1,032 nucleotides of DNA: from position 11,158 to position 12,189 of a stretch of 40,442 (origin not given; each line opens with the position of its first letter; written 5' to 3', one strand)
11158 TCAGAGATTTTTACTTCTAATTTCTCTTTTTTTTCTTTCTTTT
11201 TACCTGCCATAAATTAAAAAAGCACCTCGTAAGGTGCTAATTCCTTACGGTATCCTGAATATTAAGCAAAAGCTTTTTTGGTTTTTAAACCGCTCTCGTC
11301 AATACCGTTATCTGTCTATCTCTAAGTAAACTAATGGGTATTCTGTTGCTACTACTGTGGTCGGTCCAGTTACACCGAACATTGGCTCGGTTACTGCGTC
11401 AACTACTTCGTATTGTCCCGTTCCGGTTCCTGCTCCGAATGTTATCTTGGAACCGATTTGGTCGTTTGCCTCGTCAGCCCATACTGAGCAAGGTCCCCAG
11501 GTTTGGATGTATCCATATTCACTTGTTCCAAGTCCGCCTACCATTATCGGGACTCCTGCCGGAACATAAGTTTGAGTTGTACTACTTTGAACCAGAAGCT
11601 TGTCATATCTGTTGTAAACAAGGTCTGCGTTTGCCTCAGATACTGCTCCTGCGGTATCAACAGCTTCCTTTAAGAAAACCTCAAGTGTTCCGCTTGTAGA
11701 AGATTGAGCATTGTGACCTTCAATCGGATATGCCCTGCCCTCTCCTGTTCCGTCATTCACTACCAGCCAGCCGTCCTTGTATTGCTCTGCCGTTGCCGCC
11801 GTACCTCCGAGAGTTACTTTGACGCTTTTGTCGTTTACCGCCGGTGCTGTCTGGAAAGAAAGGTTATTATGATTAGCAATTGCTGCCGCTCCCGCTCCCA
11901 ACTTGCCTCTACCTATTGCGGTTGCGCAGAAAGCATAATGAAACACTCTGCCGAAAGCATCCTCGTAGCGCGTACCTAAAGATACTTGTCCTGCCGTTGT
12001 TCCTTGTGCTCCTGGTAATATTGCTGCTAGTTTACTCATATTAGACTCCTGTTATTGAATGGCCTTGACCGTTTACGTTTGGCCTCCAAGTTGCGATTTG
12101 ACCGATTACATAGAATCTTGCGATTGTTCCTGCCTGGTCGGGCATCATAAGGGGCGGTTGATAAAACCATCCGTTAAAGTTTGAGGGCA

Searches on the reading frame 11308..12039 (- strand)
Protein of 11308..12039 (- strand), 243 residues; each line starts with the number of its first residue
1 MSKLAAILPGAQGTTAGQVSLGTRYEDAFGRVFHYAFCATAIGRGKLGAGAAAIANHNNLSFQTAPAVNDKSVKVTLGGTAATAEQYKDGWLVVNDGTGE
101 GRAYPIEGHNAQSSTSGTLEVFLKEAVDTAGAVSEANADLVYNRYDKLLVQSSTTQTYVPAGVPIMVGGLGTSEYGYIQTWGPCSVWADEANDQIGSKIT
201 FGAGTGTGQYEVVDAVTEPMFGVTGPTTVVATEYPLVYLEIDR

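Call 8: search_protein_families(library=phrogs, proteins=[window:11308-12039:-], max_evalue=0.01)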
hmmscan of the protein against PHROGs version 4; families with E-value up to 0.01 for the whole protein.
window:11308-12039:- (243 aa): 0 families

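Call 9: find_related_loci(query=window:11308-12039:-, collection=viral_contigs, flank=3000)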
Query window:11308-12039:- (243 aa) in viral_contigs; peptide patterns used: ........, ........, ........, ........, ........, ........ (x = any residue, [..] = any of these).
11 stretches matched a pattern; 2 encode a relative of the query (tblastn E <= 1e-3); 2 distinct loci.
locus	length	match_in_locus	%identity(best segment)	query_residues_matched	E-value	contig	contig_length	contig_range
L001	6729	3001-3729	84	1-243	2e-140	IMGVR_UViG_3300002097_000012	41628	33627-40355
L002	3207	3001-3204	76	1-68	3e-31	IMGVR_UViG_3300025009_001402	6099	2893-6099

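Call 12: find_homologous_proteins(query=window:11308-12039:-)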
Query window:11308-12039:- (243 aa): 146 proteins with E <= 0.001 among 2818 candidates; the best 120 are listed.
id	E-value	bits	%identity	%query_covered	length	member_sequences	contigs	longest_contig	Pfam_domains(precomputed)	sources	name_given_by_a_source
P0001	1.0e-155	534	100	100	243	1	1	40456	-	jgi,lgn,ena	-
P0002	2.4e-131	454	84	99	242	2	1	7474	-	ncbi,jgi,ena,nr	ncbi:hypothetical protein KKE60_04880 [Patescibacteria group bacterium]|nr:hypothetical protein [Pat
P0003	3.8e-125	434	81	100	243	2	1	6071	-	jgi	jgi:hypothetical protein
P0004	4.8e-124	431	79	100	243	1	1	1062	-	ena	-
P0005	1.4e-122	426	79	99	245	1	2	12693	-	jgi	jgi:hypothetical protein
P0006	3.0e-120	418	79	100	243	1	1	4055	-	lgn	-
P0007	6.0e-118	411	76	100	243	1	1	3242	-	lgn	-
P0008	9.6e-108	377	70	100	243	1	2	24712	-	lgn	-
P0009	1.5e-105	370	69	100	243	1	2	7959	-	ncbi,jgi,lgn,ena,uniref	ncbi:hypothetical protein LCGC14_1459290 [marine sediment metagenome]|uniref:Uncharacterized protein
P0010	1.6e-103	363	69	99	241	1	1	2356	-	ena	-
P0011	7.5e-102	358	68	98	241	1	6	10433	-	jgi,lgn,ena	-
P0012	6.0e-101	355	68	100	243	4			-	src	-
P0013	1.3e-99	351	67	100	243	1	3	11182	-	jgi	jgi:hypothetical protein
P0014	3.0e-98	346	66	100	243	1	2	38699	-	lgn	-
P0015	1.8e-97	344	67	100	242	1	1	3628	-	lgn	-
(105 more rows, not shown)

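Call 15: find_related_loci(query=A1, collection=metagenome_contigs, flank=2500)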
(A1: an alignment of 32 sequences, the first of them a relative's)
Query A1 (243 aa) in metagenome_contigs; peptide patterns used: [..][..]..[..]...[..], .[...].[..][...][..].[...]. (x = any residue, [..] = any of these).
539 stretches matched a pattern; 123 encode a relative of the query (tblastn E <= 1e-3); the best 80 are kept; 80 distinct loci.
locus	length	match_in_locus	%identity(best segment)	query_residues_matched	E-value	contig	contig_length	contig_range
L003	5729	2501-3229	84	1-243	6e-139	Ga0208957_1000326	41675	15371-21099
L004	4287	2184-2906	84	3-243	2e-135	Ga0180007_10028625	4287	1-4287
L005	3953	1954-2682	69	1-243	2e-114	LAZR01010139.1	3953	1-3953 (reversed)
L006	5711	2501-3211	68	6-243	7e-107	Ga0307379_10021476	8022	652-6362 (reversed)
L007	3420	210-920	68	6-243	1e-108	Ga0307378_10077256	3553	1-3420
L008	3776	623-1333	68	6-243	3e-108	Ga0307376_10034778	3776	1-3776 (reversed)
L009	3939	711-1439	70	1-243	8e-106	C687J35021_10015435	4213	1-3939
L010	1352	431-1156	58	1-243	3e-94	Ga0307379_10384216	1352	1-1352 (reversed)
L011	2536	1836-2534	52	1-238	3e-69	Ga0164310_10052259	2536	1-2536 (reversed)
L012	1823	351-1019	51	15-242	1e-60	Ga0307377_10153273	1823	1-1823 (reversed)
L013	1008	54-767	46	1-243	3e-60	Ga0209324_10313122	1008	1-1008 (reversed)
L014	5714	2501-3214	46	1-243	4e-56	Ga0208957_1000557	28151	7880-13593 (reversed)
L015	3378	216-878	48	19-243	2e-56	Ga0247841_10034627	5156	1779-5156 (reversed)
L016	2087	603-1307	44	1-241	4e-56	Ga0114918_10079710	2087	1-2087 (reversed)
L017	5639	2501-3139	50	26-243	3e-55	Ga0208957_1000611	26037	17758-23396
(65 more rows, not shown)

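Call 16: find_related_loci(query=A1, collection=viral_contigs, flank=2500)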
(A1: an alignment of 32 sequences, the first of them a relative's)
Query A1 (243 aa) in viral_contigs; peptide patterns used: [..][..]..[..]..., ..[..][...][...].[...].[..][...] (x = any residue, [..] = any of these).
281 stretches matched a pattern; 212 encode a relative of the query (tblastn E <= 1e-3); the best 80 are kept; 80 distinct loci.
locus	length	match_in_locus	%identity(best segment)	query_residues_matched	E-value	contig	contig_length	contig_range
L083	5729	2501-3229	84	1-243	1e-138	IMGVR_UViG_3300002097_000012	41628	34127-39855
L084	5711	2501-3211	68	6-243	1e-106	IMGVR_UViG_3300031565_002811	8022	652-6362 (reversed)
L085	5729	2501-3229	70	1-243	6e-105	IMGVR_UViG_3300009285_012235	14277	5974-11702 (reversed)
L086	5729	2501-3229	59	1-243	1e-94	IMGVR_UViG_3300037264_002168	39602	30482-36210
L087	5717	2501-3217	62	4-243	6e-89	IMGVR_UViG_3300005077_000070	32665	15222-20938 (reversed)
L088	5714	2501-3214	46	1-243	7e-56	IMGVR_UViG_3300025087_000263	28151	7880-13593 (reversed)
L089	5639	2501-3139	50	26-243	5e-55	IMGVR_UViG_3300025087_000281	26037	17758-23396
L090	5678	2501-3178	45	19-243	4e-53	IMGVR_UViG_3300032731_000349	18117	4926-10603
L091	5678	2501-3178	45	19-243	4e-53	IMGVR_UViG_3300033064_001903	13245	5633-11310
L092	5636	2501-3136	49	26-241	3e-49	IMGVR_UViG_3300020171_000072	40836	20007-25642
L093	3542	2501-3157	48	19-241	1e-48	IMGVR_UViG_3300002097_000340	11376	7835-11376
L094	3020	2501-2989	54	26-190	1e-48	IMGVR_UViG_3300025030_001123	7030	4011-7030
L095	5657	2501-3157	48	19-241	1e-48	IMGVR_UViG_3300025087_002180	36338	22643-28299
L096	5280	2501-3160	47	19-241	4e-48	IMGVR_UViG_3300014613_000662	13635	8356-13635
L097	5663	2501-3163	43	12-243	2e-46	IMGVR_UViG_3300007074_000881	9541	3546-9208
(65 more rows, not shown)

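Call 28: search_protein_families(library=pfam, proteins=[window:11308-12039:-], max_evalue=0.01)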
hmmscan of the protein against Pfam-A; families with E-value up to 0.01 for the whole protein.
window:11308-12039:- (243 aa): 0 families

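Call 32: find_related_loci(query=A2, collection=viral_contigs, flank=1500)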
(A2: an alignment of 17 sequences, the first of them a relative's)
Query A2 (242 aa) in viral_contigs; peptide patterns used: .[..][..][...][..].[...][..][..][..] (x = any residue, [..] = any of these).
261 stretches matched a pattern; 197 encode a relative of the query (tblastn E <= 1e-3); the best 80 are kept; 80 distinct loci.
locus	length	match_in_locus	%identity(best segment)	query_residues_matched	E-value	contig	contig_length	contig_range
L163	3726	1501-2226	100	1-242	6e-166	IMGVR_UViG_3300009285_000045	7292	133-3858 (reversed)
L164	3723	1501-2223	69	1-242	5e-103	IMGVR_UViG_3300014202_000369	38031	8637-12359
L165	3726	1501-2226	64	1-242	1e-100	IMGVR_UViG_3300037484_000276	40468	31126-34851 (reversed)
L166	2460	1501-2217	64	1-242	1e-99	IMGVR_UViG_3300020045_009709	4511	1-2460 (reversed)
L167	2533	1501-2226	62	1-242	7e-98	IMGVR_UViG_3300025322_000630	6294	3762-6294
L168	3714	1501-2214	64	5-242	7e-95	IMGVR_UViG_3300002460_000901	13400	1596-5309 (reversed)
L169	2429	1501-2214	64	5-242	6e-96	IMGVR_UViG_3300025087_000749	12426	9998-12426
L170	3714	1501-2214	64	5-242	7e-95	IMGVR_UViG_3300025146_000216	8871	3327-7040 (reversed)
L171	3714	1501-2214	64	5-242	7e-95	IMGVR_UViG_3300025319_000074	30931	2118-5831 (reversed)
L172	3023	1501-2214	64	5-242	3e-95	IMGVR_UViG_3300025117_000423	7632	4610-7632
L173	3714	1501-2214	64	1-242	5e-93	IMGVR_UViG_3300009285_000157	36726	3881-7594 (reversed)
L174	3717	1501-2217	59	3-242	2e-86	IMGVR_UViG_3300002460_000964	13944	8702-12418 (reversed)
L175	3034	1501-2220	61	1-242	7e-84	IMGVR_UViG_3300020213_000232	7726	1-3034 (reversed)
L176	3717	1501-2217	58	1-242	8e-84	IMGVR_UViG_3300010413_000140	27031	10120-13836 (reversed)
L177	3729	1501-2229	57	1-242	4e-81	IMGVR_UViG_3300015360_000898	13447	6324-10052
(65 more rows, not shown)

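Call 51: predict_structure(alignment_id=A1)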
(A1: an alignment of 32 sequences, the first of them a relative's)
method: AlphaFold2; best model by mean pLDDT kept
length: 243 residues; sequences in the alignment: 32
mean_pLDDT: 88.2   pTM: 0.85
mean pLDDT of the five models: 88.2, 86.7, 86.3, 85.7, 84.2
residues with pLDDT >= 90: 142; 70-90: 86; 50-70: 12; < 50: 3
segments of 3 or more residues with pLDDT < 50: 1-3
pLDDT, mean of each block of 10 residues (from residue 1): 64 91 94 95 94 86 89 91 92 76 92 89 89 75 93 82 93 96 93 83 86 88 90 93 92
secondary structure, 60 per line:
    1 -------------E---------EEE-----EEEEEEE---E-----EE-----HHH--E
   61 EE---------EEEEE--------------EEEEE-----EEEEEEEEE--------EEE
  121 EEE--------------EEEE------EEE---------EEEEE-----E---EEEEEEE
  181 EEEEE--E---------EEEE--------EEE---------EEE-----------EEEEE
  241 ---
elements in order: E24-26 E32-38 E60-62 E72-76 E91-95 E101-109 E118-123 E138-141 E148-150 E160-164 E174-185 E198-201 E210-212 E222-224 E236-240

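Call 54: fold_search(model_id=the predicted structure, library=pdb)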
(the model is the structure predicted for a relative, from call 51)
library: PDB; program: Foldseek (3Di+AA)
matches with E <= 10: 469; with E <= 0.001: 0
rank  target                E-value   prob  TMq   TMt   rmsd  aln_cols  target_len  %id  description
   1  6d3x_A                1.2e-02  0.35  0.17  0.17  17.3       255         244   12  Highly Potent and Selective Plasmin Inhibitors Based on the Sunflower Trypsin Inhibitor-1 Scaffold Attenuate Fibrinoly (released 2019-01-23)
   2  3uir_B                1.3e-02  0.28  0.17  0.17  17.3       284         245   10  Crystal structure of the plasmin-textilinin-1 complex (released 2012-12-26)
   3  2asu_B                2.8e-02  0.18  0.14  0.15  16.9       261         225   11  Crystal Structure of the beta-chain of HGFl/MSP (released 2005-11-10)
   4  9efk_M                3.9e-02  0.35  0.24  0.09  15.3       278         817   12  Cryo-EM structure of the portal-tail complex of LME-1 phage (released 2025-04-16)
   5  9azk_C                3.9e-02  0.12  0.14  0.14  17.1       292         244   11  Macrocyclic inhibitors targeting the prime site of the fibrinolytic serine protease plasmin (released 2024-10-30)
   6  6d3z_A                4.3e-02  0.21  0.17  0.17  17.1       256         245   11  Protease SFTI complex (released 2019-01-23)
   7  4k1t_C                5.2e-02  0.23  0.17  0.20  15.9       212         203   12  Gly-Ser-SplB protease from Staphylococcus aureus at 1.60 A resolution (released 2014-04-16)
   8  7ths_A                5.5e-02  0.16  0.18  0.18  17.1       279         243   10  Macrocyclic plasmin inhibitor (released 2023-01-18)
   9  1shy_A                5.8e-02  0.14  0.15  0.16  16.7       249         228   12  The Crystal Structure of HGF beta-chain in Complex with the Sema Domain of the Met Receptor. (released 2004-06-15)
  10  1rjx                  6.1e-02  0.07  0.14  0.14  16.6       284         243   11  Human PLASMINOGEN CATALYTIC DOMAIN, K698M MUTANT (released 2003-12-02)
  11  5wk1_K                6.4e-02  0.75  0.26  0.40  13.0       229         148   13  Structure of the major capsid protein and the capsid stabilizing protein of the marine siphovirus TW1 (released 2018-01-17)
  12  3uir_A                6.8e-02  0.13  0.17  0.17  16.8       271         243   12  Crystal structure of the plasmin-textilinin-1 complex (released 2012-12-26)
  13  6e0v_A                7.1e-02  0.93  0.24  0.11  11.1       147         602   13  Apo crystal structure of the colanidase tailspike protein gp150 of Phage Phi92 (released 2019-07-17)
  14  8f7u_A                7.5e-02  0.14  0.17  0.18  17.8       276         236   10  Macrocyclic Plasmin Inhibitor (released 2023-02-08)
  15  1bml_A                9.3e-02  0.18  0.17  0.17  16.4       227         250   12  COMPLEX OF THE CATALYTIC DOMAIN OF HUMAN PLASMIN AND STREPTOKINASE (released 1999-08-02)
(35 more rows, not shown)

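Call 58: find_related_loci(query=A1, collection=genome_contigs, flank=2500)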
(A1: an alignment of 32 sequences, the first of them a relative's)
Query A1 (243 aa) in genome_contigs; peptide patterns used: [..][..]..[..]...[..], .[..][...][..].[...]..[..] (x = any residue, [..] = any of these).
155 stretches matched a pattern, but none encodes a relative of the query by tblastn (E <= 1e-3).

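Call 78: search_dna_similar(query=window:11308-12039:-, collection=phages, mode=protein, max_rows=12, max_evalue=0.001)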
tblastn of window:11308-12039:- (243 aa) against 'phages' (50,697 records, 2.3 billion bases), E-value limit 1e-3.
No match.
